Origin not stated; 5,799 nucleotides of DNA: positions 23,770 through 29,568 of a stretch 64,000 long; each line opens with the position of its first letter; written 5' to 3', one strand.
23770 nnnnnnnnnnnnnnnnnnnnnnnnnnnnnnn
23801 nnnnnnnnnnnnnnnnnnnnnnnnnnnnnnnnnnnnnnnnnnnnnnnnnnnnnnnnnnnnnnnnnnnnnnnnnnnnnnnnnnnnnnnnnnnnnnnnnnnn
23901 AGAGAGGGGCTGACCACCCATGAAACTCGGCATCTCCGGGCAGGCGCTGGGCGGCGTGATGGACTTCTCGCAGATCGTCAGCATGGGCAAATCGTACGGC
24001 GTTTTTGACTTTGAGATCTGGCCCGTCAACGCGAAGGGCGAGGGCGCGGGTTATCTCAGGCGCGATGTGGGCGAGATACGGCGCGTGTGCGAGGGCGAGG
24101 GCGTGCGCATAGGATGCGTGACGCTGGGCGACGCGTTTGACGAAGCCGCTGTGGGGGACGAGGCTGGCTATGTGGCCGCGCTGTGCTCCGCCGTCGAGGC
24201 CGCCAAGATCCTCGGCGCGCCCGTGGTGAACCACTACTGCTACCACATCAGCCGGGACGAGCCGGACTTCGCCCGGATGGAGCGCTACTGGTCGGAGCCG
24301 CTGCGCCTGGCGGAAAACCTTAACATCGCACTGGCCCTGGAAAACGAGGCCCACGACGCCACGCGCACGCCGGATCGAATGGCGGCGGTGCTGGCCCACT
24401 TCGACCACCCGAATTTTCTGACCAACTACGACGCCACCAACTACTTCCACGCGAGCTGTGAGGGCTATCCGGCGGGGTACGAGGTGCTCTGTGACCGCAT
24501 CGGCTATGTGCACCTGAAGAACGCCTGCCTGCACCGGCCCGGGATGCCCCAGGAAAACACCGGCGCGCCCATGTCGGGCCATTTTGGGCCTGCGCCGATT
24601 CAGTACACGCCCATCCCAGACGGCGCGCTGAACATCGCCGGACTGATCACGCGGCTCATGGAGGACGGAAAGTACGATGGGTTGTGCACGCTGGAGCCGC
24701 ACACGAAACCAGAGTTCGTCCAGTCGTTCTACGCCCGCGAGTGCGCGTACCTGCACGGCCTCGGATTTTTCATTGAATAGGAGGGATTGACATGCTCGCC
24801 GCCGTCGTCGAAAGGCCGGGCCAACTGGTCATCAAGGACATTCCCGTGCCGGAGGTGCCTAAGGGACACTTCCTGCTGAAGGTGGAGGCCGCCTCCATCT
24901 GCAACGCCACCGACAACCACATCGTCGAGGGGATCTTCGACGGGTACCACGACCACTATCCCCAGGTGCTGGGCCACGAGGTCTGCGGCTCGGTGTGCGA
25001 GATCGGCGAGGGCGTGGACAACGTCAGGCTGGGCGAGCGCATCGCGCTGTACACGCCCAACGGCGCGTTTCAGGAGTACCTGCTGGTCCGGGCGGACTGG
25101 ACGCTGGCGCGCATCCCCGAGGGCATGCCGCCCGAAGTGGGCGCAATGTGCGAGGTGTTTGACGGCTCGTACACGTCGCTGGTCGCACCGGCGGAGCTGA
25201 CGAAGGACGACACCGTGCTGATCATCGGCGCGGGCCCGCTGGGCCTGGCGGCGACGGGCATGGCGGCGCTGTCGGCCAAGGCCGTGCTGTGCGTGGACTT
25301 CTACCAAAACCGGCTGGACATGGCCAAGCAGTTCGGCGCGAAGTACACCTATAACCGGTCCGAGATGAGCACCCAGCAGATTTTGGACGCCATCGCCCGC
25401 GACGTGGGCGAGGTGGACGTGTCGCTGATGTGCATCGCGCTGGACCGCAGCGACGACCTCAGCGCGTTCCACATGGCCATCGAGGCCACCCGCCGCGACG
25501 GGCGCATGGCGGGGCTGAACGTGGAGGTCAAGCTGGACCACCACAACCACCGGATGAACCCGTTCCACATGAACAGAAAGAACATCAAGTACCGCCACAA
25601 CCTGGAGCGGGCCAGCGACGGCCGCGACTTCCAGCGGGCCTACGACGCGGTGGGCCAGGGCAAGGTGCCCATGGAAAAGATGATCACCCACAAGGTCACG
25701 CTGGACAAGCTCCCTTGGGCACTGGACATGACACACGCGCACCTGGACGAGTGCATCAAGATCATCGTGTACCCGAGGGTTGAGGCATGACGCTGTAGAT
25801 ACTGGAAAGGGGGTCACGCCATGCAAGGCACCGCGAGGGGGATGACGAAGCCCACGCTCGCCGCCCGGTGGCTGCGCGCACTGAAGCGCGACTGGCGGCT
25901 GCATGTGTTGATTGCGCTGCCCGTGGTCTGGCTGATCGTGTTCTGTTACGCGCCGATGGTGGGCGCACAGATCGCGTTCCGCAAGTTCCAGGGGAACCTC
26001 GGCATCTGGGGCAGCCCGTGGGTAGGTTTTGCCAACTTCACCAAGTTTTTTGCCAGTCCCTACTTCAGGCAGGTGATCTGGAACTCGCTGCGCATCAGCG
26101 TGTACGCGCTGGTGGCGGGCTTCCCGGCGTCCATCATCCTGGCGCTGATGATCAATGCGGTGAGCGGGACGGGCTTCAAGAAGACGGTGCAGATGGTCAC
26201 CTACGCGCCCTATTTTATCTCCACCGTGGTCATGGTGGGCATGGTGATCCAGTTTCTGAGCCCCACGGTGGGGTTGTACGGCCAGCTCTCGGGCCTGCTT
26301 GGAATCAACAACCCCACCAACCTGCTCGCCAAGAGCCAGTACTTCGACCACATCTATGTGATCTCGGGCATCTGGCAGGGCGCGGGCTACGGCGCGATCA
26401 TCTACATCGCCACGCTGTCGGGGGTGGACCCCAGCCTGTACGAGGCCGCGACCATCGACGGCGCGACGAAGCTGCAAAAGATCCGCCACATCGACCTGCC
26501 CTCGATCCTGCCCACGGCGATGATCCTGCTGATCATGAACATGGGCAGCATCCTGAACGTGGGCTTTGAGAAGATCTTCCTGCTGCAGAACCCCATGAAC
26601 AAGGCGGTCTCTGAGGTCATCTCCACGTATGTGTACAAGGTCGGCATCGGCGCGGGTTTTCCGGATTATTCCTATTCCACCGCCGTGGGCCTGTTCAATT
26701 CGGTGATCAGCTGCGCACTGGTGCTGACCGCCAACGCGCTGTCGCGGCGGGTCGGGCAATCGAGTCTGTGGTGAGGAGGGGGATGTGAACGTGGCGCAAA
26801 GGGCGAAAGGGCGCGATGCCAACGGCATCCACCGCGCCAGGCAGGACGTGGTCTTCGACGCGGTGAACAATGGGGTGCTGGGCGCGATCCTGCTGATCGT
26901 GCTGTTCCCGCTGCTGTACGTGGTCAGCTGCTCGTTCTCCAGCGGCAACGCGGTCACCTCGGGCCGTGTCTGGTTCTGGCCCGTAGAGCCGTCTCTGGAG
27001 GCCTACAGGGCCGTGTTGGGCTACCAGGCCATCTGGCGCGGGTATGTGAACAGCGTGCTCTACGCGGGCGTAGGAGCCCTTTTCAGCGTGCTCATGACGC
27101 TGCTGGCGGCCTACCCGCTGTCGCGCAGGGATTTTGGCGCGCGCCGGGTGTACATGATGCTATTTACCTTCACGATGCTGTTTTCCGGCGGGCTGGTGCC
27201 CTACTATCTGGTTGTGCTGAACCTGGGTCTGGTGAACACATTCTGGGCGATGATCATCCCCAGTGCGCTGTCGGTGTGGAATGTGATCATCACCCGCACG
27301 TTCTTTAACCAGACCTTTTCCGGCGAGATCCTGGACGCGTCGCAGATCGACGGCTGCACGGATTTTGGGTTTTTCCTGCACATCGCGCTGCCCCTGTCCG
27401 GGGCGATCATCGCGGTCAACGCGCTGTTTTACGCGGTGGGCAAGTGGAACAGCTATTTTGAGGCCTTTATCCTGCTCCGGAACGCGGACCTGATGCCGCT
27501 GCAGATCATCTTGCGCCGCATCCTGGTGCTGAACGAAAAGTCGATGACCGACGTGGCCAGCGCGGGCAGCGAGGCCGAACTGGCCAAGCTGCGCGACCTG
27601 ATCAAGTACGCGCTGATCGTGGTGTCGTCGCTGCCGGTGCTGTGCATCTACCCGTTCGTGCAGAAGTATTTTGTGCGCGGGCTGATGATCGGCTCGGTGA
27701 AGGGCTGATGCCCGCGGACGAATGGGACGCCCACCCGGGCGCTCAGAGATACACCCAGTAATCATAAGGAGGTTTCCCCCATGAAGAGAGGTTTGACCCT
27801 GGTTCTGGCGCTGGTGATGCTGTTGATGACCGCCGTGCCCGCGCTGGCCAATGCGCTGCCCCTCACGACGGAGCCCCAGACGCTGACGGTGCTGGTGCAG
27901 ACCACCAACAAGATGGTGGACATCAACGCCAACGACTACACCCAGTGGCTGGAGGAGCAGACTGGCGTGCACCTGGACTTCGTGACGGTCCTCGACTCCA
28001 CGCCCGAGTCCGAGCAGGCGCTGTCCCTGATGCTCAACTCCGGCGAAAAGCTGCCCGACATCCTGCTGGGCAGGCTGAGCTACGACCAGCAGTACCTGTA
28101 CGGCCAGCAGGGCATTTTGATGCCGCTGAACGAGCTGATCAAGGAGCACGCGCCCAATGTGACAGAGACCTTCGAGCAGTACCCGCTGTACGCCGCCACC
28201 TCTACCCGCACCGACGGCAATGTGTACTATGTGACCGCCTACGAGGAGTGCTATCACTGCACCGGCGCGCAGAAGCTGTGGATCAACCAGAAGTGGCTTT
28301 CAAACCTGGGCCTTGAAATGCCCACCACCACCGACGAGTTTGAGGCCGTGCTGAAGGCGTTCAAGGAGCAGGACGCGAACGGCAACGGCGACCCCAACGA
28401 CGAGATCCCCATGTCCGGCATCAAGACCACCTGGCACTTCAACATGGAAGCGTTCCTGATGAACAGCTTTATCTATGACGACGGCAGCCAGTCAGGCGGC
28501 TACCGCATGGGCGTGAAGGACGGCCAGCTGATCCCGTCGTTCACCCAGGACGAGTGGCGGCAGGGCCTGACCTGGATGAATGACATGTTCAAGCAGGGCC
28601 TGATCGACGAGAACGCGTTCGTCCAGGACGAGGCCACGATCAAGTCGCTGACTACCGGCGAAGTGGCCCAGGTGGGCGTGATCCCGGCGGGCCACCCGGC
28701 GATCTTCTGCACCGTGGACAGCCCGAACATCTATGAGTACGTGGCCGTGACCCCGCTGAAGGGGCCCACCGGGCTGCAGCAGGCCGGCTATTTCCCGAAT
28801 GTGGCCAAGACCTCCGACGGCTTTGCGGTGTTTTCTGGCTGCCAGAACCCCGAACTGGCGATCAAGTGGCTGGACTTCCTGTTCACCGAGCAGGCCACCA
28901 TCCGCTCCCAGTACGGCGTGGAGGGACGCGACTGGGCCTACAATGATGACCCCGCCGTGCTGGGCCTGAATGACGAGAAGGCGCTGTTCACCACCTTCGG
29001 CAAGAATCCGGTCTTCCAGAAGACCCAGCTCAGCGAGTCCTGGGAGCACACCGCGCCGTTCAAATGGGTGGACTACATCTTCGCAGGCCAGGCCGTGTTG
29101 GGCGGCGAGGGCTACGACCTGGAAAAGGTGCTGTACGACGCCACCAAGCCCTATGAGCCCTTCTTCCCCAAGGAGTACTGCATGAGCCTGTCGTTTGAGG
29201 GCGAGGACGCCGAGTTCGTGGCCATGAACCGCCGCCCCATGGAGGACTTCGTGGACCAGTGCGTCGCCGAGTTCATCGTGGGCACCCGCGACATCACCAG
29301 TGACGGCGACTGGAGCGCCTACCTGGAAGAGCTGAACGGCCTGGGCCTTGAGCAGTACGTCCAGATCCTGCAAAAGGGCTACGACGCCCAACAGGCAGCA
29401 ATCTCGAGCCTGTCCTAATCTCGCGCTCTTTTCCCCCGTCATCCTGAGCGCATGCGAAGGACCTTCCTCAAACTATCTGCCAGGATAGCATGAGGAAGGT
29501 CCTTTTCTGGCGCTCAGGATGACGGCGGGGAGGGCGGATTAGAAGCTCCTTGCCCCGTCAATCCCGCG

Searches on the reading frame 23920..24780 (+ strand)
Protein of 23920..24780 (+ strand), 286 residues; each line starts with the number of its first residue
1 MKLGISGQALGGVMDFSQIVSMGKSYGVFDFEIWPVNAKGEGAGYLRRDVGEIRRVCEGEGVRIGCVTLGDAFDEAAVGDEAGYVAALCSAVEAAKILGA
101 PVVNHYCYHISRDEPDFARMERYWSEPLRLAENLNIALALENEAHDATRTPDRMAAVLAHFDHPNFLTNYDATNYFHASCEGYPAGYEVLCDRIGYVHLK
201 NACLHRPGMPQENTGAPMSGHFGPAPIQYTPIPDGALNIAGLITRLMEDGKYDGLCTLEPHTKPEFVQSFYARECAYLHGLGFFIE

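Call 59: search_protein_families(library=pfam, proteins=[window:23920-24780:+], max_evalue=0.00001)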
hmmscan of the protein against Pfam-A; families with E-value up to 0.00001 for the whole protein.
window:23920-24780:+ (286 aa): 1 family
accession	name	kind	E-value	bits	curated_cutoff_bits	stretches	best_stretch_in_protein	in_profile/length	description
PF01261.30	AP_endonuc_2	-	4.4e-19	69.6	31.1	1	31-283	12-245/249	Xylose isomerase-like TIM barrel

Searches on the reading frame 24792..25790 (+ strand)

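Call 59: search_protein_families(library=pfam, proteins=[window:24792-25790:+], max_evalue=0.00001)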
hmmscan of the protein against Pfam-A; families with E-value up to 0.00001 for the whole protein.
window:24792-25790:+ (332 aa): 2 families
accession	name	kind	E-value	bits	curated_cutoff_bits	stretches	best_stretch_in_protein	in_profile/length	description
PF08240.17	ADH_N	-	6.3e-13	49.3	23.5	1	24-109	2-103/104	Alcohol dehydrogenase GroES-like domain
PF00107.32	ADH_zinc_N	-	4.1e-09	36.9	31.8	1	149-270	1-112/129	Zinc-binding dehydrogenase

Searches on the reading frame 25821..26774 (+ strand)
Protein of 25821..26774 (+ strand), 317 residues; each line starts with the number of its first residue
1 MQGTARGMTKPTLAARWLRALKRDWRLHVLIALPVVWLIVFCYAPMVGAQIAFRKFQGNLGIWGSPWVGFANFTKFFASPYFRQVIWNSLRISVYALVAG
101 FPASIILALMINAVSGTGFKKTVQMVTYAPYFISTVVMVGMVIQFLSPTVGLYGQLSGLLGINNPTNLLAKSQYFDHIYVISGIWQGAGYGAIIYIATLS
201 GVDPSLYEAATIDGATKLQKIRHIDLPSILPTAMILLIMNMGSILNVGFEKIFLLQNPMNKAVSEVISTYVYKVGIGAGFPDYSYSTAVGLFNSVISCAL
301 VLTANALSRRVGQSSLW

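Call 59: search_protein_families(library=pfam, proteins=[window:25821-26774:+], max_evalue=0.00001)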
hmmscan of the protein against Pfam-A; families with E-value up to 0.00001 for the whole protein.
window:25821-26774:+ (317 aa): 1 family
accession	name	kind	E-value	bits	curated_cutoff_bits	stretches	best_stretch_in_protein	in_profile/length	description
PF00528.27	BPD_transp_1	-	1.2e-14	54.9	26.4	1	100-311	1-182/184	Binding-protein-dependent transport system inner membrane component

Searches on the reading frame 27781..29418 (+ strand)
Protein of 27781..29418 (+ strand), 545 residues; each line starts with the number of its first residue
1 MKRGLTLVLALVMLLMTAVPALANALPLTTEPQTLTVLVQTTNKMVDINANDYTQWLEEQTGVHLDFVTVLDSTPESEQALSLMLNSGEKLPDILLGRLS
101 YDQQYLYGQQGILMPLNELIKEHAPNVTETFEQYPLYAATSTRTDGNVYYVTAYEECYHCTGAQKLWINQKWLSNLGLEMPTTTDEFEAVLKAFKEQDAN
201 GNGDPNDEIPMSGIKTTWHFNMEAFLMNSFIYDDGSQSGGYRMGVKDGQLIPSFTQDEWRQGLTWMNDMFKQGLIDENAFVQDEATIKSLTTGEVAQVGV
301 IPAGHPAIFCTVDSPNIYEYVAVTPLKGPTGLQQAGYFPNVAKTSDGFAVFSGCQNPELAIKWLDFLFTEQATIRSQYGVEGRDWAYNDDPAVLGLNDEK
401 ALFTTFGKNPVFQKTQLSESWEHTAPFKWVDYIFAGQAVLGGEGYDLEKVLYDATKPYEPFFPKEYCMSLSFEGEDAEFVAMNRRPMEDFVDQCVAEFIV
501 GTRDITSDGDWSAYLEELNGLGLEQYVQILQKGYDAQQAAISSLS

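Call 18: search_protein_families(library=pfam, proteins=[window:27781-29418:+])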
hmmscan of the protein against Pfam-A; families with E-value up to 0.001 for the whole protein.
window:27781-29418:+ (545 aa): 1 family
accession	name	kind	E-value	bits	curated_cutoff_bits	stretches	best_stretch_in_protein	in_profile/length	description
PF01547.30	SBP_bac_1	-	4.3e-19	70.1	26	1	55-372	16-305/307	Bacterial extracellular solute-binding protein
